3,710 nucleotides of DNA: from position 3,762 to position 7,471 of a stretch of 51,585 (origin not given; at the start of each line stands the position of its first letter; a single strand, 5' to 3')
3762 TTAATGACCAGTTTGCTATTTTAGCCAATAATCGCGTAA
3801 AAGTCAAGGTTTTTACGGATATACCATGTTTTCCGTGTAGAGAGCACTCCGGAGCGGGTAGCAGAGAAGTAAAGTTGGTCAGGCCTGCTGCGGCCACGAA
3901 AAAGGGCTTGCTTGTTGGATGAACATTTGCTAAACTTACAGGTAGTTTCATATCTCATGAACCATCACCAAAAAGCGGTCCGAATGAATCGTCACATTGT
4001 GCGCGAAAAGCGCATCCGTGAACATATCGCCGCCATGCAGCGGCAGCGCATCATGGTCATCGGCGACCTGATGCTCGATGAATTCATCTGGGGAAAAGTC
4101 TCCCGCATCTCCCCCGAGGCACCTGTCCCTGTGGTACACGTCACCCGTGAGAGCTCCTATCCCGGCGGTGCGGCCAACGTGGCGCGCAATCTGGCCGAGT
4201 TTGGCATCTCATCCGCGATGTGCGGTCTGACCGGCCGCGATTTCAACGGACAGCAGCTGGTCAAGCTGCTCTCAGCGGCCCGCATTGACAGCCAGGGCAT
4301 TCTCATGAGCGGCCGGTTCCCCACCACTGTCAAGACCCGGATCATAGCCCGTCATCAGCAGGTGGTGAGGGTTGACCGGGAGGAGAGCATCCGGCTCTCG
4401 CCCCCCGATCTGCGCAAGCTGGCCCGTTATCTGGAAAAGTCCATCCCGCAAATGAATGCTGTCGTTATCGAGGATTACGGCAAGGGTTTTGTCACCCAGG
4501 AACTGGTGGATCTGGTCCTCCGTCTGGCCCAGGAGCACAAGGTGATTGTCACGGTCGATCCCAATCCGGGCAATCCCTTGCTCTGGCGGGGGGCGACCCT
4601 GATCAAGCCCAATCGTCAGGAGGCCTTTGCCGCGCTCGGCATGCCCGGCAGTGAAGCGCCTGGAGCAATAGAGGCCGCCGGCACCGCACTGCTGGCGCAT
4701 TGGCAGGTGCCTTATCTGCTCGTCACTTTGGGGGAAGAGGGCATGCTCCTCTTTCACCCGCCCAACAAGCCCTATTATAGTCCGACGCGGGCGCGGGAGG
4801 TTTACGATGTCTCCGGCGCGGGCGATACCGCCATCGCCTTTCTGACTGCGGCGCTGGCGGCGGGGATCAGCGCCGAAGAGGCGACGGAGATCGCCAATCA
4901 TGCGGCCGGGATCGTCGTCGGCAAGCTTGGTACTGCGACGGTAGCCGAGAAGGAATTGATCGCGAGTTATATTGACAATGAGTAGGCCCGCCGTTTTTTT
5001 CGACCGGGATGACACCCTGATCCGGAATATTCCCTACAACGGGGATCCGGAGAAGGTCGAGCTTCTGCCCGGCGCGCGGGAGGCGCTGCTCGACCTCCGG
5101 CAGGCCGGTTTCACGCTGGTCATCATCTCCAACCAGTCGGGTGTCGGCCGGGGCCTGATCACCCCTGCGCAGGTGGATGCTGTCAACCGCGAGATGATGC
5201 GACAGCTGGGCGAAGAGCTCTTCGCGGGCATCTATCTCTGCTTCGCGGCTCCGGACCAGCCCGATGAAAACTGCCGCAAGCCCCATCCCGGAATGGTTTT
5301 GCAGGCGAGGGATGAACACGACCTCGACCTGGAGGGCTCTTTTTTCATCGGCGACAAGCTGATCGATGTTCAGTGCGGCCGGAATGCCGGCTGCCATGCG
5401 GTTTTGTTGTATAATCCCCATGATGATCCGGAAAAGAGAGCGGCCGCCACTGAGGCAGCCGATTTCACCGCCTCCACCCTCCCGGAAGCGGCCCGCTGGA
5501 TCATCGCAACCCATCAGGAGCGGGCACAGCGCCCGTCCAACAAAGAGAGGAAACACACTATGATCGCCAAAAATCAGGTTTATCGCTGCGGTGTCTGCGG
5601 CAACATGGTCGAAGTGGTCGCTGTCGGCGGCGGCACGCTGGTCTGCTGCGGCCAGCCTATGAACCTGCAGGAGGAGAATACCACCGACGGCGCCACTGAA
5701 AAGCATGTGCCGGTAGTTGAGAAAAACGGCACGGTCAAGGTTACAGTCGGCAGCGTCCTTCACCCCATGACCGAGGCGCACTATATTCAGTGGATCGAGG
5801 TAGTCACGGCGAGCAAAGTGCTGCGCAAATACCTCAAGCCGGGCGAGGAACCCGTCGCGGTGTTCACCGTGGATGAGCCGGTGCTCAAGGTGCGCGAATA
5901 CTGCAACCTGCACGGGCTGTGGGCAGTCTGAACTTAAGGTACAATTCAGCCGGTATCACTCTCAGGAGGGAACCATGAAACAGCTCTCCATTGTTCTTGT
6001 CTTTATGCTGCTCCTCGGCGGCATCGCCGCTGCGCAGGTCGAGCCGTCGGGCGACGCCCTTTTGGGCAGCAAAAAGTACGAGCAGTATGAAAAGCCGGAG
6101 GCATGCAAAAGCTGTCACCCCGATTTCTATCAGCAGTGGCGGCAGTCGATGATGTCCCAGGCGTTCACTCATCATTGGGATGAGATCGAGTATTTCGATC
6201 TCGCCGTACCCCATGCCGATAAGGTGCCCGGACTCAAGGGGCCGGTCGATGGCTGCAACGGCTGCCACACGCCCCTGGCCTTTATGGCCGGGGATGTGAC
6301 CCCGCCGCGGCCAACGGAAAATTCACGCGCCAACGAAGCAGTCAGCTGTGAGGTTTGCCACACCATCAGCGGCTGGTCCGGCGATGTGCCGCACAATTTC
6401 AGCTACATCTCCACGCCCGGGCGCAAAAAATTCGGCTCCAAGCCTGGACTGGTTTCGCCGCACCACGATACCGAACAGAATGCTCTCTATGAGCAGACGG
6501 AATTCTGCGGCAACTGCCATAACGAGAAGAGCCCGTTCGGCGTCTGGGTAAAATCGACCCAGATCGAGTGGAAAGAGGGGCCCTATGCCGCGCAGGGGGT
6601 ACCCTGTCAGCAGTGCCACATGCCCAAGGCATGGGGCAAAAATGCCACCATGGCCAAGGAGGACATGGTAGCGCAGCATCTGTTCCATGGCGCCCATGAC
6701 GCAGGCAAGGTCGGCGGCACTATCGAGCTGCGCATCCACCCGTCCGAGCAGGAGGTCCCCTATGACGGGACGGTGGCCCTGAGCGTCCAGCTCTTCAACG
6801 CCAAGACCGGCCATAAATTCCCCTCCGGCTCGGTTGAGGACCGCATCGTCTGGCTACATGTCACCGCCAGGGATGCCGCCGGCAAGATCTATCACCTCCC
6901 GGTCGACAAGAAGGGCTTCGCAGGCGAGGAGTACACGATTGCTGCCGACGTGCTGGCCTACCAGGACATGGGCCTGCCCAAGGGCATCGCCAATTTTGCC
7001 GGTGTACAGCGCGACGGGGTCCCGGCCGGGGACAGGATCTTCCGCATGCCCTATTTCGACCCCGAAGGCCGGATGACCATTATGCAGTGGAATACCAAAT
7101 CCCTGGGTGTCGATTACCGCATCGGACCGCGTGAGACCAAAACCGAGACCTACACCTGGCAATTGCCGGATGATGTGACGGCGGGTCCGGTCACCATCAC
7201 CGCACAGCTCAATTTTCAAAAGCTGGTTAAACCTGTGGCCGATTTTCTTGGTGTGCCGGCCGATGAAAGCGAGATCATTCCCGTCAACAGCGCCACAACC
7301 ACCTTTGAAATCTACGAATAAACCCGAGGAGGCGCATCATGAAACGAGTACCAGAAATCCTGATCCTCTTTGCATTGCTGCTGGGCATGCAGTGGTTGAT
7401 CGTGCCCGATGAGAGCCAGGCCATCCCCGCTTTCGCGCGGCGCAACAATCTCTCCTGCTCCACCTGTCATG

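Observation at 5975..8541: Cyc2-like fused cytochrome-porin next to a pentahaem cytochrome: a candidate outer-membrane electron conduit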

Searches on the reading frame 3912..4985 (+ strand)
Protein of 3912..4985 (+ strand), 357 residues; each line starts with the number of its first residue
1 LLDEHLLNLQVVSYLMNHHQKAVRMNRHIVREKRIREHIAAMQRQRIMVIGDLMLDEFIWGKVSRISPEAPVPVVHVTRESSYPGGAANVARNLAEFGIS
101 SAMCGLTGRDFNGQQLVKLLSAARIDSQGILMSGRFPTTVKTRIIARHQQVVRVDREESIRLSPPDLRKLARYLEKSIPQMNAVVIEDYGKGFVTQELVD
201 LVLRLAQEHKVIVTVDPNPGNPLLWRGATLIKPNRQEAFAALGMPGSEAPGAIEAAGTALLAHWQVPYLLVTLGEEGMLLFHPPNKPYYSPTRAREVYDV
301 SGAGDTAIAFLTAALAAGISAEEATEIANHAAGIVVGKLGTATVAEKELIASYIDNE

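Call 3: search_protein_families(library=pfam, proteins=[window:3912-4985:+], max_evalue=0.1)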
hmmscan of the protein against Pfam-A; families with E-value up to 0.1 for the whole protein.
window:3912-4985:+ (357 aa): 4 families
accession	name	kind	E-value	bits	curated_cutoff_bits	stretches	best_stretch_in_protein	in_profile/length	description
PF00294.29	PfkB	-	6.6e-43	147.6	25.8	1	45-346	2-300/302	pfkB family carbohydrate kinase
PF08543.17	Phos_pyr_kin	-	0.00013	21.9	27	1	196-329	88-225/246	Phosphomethylpyrimidine kinase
PF17763.6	Asparaginase_C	-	0.0024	18.3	34.6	1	180-215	23-58/114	Glutaminase/Asparaginase C-terminal domain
PF24448.1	T4_y05I_C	-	0.091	13.6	27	0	139-181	27-69/69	y05I-like putative transcription factor C-terminal domain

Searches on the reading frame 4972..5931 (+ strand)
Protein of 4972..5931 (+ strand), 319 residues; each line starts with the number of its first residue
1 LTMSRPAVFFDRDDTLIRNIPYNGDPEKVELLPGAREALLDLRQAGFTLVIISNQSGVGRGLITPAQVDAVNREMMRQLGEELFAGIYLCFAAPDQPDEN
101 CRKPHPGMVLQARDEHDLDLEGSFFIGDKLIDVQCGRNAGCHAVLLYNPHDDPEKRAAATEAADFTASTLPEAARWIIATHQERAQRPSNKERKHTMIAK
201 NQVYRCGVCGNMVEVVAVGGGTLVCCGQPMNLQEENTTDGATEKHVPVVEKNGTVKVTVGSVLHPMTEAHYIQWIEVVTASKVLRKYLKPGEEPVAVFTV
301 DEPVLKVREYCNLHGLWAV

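Call 3: search_protein_families(library=pfam, proteins=[window:4972-5931:+], max_evalue=0.1)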
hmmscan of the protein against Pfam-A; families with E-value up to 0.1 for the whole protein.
window:4972-5931:+ (319 aa): 10 families
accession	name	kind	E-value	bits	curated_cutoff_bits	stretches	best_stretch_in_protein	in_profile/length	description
PF01880.24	Desulfoferrodox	-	1.1e-20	74.4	22.2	1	238-318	2-96/98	Desulfoferrodoxin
PF06397.17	Desulfoferrod_N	-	4.4e-16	58.7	23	1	200-232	3-35/36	Desulfoferrodoxin, N-terminal domain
PF13242.12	Hydrolase_like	-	5.7e-12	45.8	22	1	101-173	2-75/75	HAD-hyrolase-like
PF13419.12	HAD_2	-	8.4e-11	42.7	23.8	1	25-144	74-176/178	Haloacid dehalogenase-like hydrolase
PF00702.32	Hydrolase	-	1.5e-09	38.9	26.4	1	28-140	96-191/191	haloacid dehalogenase-like hydrolase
PF08645.17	PNK3P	-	2.7e-09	37.4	22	1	8-129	3-126/161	Polynucleotide kinase 3 phosphatase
PF13344.12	Hydrolase_6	-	0.00017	22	27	1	8-58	1-42/101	Haloacid dehalogenase-like hydrolase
PF04315.17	EpmC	-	0.026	14.7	23.8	1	146-186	22-62/162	Elongation factor P hydroxylase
PF03767.20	Acid_phosphat_B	-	0.026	14.4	27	0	6-24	78-96/230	HAD superfamily, subfamily IIIB (Acid phosphatase)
PF12710.13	HAD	-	0.089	13.6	27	0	31-136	86-188/189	haloacid dehalogenase-like hydrolase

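Call 4: search_protein_families(library=ncbifam, proteins=[window:4972-5931:+], max_evalue=0.1)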
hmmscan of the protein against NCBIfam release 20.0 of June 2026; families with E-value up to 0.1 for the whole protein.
window:4972-5931:+ (319 aa): 35 families (the best 25 are shown)
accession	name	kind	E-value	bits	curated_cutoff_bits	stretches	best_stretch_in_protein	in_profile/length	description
TIGR00320.1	dfx_rbo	equivalog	2.1e-51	173.4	146.9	1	198-318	2-123/125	desulfoferrodoxin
TIGR01656.1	Histidinol-ppas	subfamily_domain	2.7e-32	111.7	84.15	1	6-145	1-145/149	histidinol-phosphate phosphatase domain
NF006506.0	PRK08942.1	equivalog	4.5e-32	111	178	1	4-179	2-179/182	D-glycero-beta-D-manno-heptose 1,7-bisphosphate 7-phosphatase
TIGR01662.1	HAD-SF-IIIA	subfamily_domain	5.5e-30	104.3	44.6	1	7-146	2-138/141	HAD-IIIA family hydrolase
TIGR00213.1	GmhB_yaeD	subfamily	6e-28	97.7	149.6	1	6-147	2-150/176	D-glycero-beta-D-manno-heptose 1,7-bisphosphate 7-phosphatase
TIGR00332.1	neela_ferrous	domain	1.3e-22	80.2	61.9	1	237-318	2-99/107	desulfoferrodoxin ferrous iron-binding domain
NF050049.1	HBPPhtaseGmhB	domain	7.9e-21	74.6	250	1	3-150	1-147/171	D-glycero-alpha-D-manno-heptose-1,7-bisphosphate 7-phosphatase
NF003937.0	PRK05446.1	equivalog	1.3e-20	73.8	443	1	3-151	1-149/355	bifunctional histidinol-phosphatase/imidazoleglycerol-phosphate dehydratase HisB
NF005264.0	PRK06769.1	equivalog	3.9e-20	72.4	217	1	5-179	4-173/175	HAD-IIIA family hydrolase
TIGR01261.1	hisB_Nterm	equivalog_domain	1.1e-16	60.7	140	1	6-144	2-144/161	histidinol-phosphatase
TIGR00319.1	desulf_FeS4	domain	9.8e-15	54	36.05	1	199-230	3-34/34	desulfoferrodoxin FeS4 iron-binding domain-containing protein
TIGR01454.1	AHBA_synth_RP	hypoth_equivalog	1.5e-09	37.8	246.65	1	102-162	130-191/205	AHBA synthesis associated protein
TIGR02253.1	CTE7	subfamily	6.6e-09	35.9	169.75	1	98-172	145-219/221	TIGR02253 family HAD-type hydrolase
TIGR01668.1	YqeG_hyp_ppase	hypoth_equivalog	2.4e-08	33.7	89.1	1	7-146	27-135/170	YqeG family HAD IIIA-type phosphatase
NF009695.0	PRK13222.1-2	equivalog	2.5e-08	33.7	225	1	102-148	149-195/226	phosphoglycolate phosphatase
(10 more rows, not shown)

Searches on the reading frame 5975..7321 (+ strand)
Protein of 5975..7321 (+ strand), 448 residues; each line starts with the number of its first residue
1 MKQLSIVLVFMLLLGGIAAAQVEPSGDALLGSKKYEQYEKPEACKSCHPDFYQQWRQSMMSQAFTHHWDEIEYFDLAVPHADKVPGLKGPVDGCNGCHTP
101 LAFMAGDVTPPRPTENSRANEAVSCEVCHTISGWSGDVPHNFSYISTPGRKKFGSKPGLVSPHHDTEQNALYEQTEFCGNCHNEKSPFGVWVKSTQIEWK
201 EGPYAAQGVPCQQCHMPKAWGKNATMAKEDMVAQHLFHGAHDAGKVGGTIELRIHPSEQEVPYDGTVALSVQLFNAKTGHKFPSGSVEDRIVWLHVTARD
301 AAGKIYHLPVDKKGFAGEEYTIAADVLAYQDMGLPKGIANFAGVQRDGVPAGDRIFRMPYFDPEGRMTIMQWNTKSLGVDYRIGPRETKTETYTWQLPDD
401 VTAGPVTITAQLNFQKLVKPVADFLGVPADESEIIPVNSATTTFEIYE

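Call 3: search_protein_families(library=pfam, proteins=[window:5975-7321:+], max_evalue=0.1)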
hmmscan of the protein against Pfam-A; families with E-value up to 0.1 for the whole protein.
window:5975-7321:+ (448 aa): 7 families
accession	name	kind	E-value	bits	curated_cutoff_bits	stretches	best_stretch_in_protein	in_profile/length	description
PF13435.11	Cytochrome_C554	-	1.6e-09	39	20.8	1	43-130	1-84/84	Cytochrome c554 and c-prime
PF14522.11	Cytochrome_C7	-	5.6e-08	32.9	24.8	2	168-215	34-66/67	Cytochrome c7 and related cytochrome c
PF22113.1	Mtrc-MtrF_II-IV_dom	-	5.2e-06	26.5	30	2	175-245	6-64/176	Outer membrane cytochrome MtrC/MtrF-like, domains II/IV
PF14537.11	Cytochrom_c3_2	-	5e-05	24.1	25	1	43-130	8-65/79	Cytochrome c3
PF03264.19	Cytochrom_NNT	-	6.2e-05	23.2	24.1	1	173-230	34-86/174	NapC/NirT cytochrome c family, N-terminal region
PF09699.15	Paired_CXXCH_1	-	0.014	15.5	20.6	0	162-185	15-39/41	Doubled CXXCH motif (Paired_CXXCH_1)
PF02335.20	Cytochrom_C552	-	0.021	14.2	24.1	1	199-220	235-256/438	Cytochrome c552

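Call 4: search_protein_families(library=ncbifam, proteins=[window:5975-7321:+], max_evalue=0.1)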
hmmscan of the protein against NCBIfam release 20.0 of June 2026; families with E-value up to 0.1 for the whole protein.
window:5975-7321:+ (448 aa): 8 families
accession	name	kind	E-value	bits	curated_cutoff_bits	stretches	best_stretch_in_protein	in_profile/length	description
NF040886.1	cyt_C_like_Sec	equivalog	3.2e-14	52.3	250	2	123-305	155-334/423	multiheme c-type cytochrome (seleno)protein ExtKL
TIGR03507.1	decahem_SO1788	subfamily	3.7e-06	25.7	209.3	1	92-133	490-521/672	OmcA/MtrC family decaheme c-type cytochrome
TIGR03153.1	cytochr_NrfH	equivalog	1.2e-05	25.4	134.2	1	168-237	21-80/138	cytochrome c nitrite reductase small subunit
TIGR04257.1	nanowire_3heme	domain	0.00022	21.3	40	1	170-190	46-66/75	c(7)-type cytochrome triheme domain-containing protein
TIGR03508.1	decahem_SO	subfamily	0.00057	19.4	192.2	1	92-228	3-114/258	DmsE family decaheme c-type cytochrome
NF041028.1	decahem_GSU2203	exception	0.0023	17.2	325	0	8-226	3-193/317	GSU2203 family decaheme c-type cytochrome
NF041198.1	UshA_like_PCGU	equivalog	0.0057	15.3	275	1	33-66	400-433/519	UshA-like (seleno)protein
NF008339.0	PRK11125.1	equivalog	0.086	11.5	595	0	199-226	277-304/487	ammonia-forming cytochrome c nitrite reductase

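Call 7: search_solved_structures(query=window:5975-7321:+, max_evalue=1)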
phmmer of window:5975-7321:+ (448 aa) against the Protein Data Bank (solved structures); distinct sequences matched with E-value up to 1: 2.
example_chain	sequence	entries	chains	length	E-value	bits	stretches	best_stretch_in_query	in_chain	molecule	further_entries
5ze8_A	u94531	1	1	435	1.1e-08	37.8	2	19-136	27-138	cytochrome c552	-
6i5b_A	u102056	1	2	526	0.016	17.5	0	66-130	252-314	Uncharacterized protein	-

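Call 58: find_homologous_proteins(query=window:5975-7321:+, max_evalue=0.001)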
Query window:5975-7321:+ (448 aa): 2460 proteins with E <= 0.001 among 8000 candidates; the best 120 are listed.
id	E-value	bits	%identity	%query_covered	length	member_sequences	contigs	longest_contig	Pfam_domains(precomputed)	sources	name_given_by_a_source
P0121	1.1e-293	992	92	100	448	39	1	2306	PF14537.12,PF13435.12,PF14522.12,PF22113.2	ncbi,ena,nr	ncbi:MAG TPA: multiheme c-type cytochrome [bacterium]|nr:multiheme c-type cytochrome [bacterium]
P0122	3.1e-272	922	84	100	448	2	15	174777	PF13435.12,PF14522.12,PF22113.2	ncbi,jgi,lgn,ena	-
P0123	5.5e-264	894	81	100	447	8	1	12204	PF13435.12,PF14522.12,PF22113.2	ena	-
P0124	1.6e-262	890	80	100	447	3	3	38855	PF14537.12,PF13435.12,PF14522.12,PF22113.2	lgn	-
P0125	6.9e-257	871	79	100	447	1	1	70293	PF13435.12,PF14522.12,PF22113.2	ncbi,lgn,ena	-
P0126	1.1e-249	847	78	100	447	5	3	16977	PF09699.16,PF13435.12,PF14522.12,PF22113.2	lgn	-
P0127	5.9e-244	828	76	100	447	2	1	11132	PF09699.16,PF13435.12,PF14522.12,PF22113.2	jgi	jgi:hypothetical protein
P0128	2.1e-243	827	75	100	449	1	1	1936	PF14537.12,PF13435.12,PF14522.12,PF22113.2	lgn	-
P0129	3.3e-243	826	75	100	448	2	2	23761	PF13435.12,PF03264.20,PF14522.12,PF22113.2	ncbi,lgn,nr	ncbi:NapC/NirT family cytochrome c [candidate division KSB1 bacterium]|nr:NapC/NirT family cytochrom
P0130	3.4e-243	826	75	99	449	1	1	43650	PF14537.12,PF13435.12,PF14522.12,PF22113.2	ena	-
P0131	8.0e-242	821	75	100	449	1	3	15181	PF14537.12,PF13435.12,PF14522.12,PF22113.2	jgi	jgi:hypothetical protein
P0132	2.2e-241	820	75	100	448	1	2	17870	PF14537.12,PF13435.12,PF03264.20,PF14522.12,PF22113.2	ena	-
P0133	2.7e-241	820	76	99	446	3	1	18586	PF13435.12,PF14522.12,PF22113.2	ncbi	-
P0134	3.3e-241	819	73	100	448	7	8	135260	PF14537.12,PF13435.12,PF14522.12,PF22113.2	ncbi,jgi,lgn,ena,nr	ncbi:MAG TPA: multiheme c-type cytochrome [bacterium]|jgi:hypothetical protein|nr:multiheme c-type c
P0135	5.5e-241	819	77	96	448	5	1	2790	PF14537.12,PF13435.12,PF14522.12,PF22113.2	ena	-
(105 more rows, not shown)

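Call 66: predict_structure(alignment_id=A2)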
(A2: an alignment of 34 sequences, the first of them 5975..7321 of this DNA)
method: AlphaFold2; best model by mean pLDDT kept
length: 448 residues; sequences in the alignment: 34
mean_pLDDT: 50.2   pTM: 0.41
mean pLDDT of the five models: 50.2, 47.9, 47.4, 44.1, 42.1
residues with pLDDT >= 90: 30; 70-90: 66; 50-70: 79; < 50: 273
segments of 3 or more residues with pLDDT < 50: 23-157, 159-161, 167-241, 284-289, 314-327, 346-380
pLDDT, mean of each block of 10 residues (from residue 1): 88 81 39 42 42 34 29 37 37 27 28 30 24 27 31 46 49 40 38 38 44 33 24 25 57 85 87 65 49 75 82 38 43 59 51 39 39 35 61 84 91 65 62 74 92
secondary structure, 60 per line:
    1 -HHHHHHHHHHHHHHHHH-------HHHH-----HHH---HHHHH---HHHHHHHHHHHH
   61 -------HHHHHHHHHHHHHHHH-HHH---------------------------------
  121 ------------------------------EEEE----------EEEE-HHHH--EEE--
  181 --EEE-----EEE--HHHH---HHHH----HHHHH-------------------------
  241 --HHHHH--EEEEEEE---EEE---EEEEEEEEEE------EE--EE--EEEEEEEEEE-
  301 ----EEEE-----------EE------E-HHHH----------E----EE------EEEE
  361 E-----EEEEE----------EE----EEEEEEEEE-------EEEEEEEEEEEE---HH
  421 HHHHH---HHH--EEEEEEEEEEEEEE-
elements in order: H2-18 H26-29 H41-45 H49-60 H68-83 E151-154 E165-168 H170-173 E176-178 E183-185 E191-193 H196-199 H203-206 H211-215 H243-247 E250-256 E260-262 E266-275 E290-299 E305-308 H330-333 E357-361 E367-371 E388-396 E404-415 H419-425 E434-447

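Call 67: search_solved_structures(query=A2, max_evalue=0.01, show_alignments=2)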
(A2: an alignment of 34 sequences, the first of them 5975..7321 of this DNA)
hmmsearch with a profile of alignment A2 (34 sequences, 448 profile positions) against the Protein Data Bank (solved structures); distinct sequences matched with E-value up to 0.01: 1.
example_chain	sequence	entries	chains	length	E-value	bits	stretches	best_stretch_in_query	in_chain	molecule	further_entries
5ze8_A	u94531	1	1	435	3.6e-11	45.9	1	40-136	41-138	cytochrome c552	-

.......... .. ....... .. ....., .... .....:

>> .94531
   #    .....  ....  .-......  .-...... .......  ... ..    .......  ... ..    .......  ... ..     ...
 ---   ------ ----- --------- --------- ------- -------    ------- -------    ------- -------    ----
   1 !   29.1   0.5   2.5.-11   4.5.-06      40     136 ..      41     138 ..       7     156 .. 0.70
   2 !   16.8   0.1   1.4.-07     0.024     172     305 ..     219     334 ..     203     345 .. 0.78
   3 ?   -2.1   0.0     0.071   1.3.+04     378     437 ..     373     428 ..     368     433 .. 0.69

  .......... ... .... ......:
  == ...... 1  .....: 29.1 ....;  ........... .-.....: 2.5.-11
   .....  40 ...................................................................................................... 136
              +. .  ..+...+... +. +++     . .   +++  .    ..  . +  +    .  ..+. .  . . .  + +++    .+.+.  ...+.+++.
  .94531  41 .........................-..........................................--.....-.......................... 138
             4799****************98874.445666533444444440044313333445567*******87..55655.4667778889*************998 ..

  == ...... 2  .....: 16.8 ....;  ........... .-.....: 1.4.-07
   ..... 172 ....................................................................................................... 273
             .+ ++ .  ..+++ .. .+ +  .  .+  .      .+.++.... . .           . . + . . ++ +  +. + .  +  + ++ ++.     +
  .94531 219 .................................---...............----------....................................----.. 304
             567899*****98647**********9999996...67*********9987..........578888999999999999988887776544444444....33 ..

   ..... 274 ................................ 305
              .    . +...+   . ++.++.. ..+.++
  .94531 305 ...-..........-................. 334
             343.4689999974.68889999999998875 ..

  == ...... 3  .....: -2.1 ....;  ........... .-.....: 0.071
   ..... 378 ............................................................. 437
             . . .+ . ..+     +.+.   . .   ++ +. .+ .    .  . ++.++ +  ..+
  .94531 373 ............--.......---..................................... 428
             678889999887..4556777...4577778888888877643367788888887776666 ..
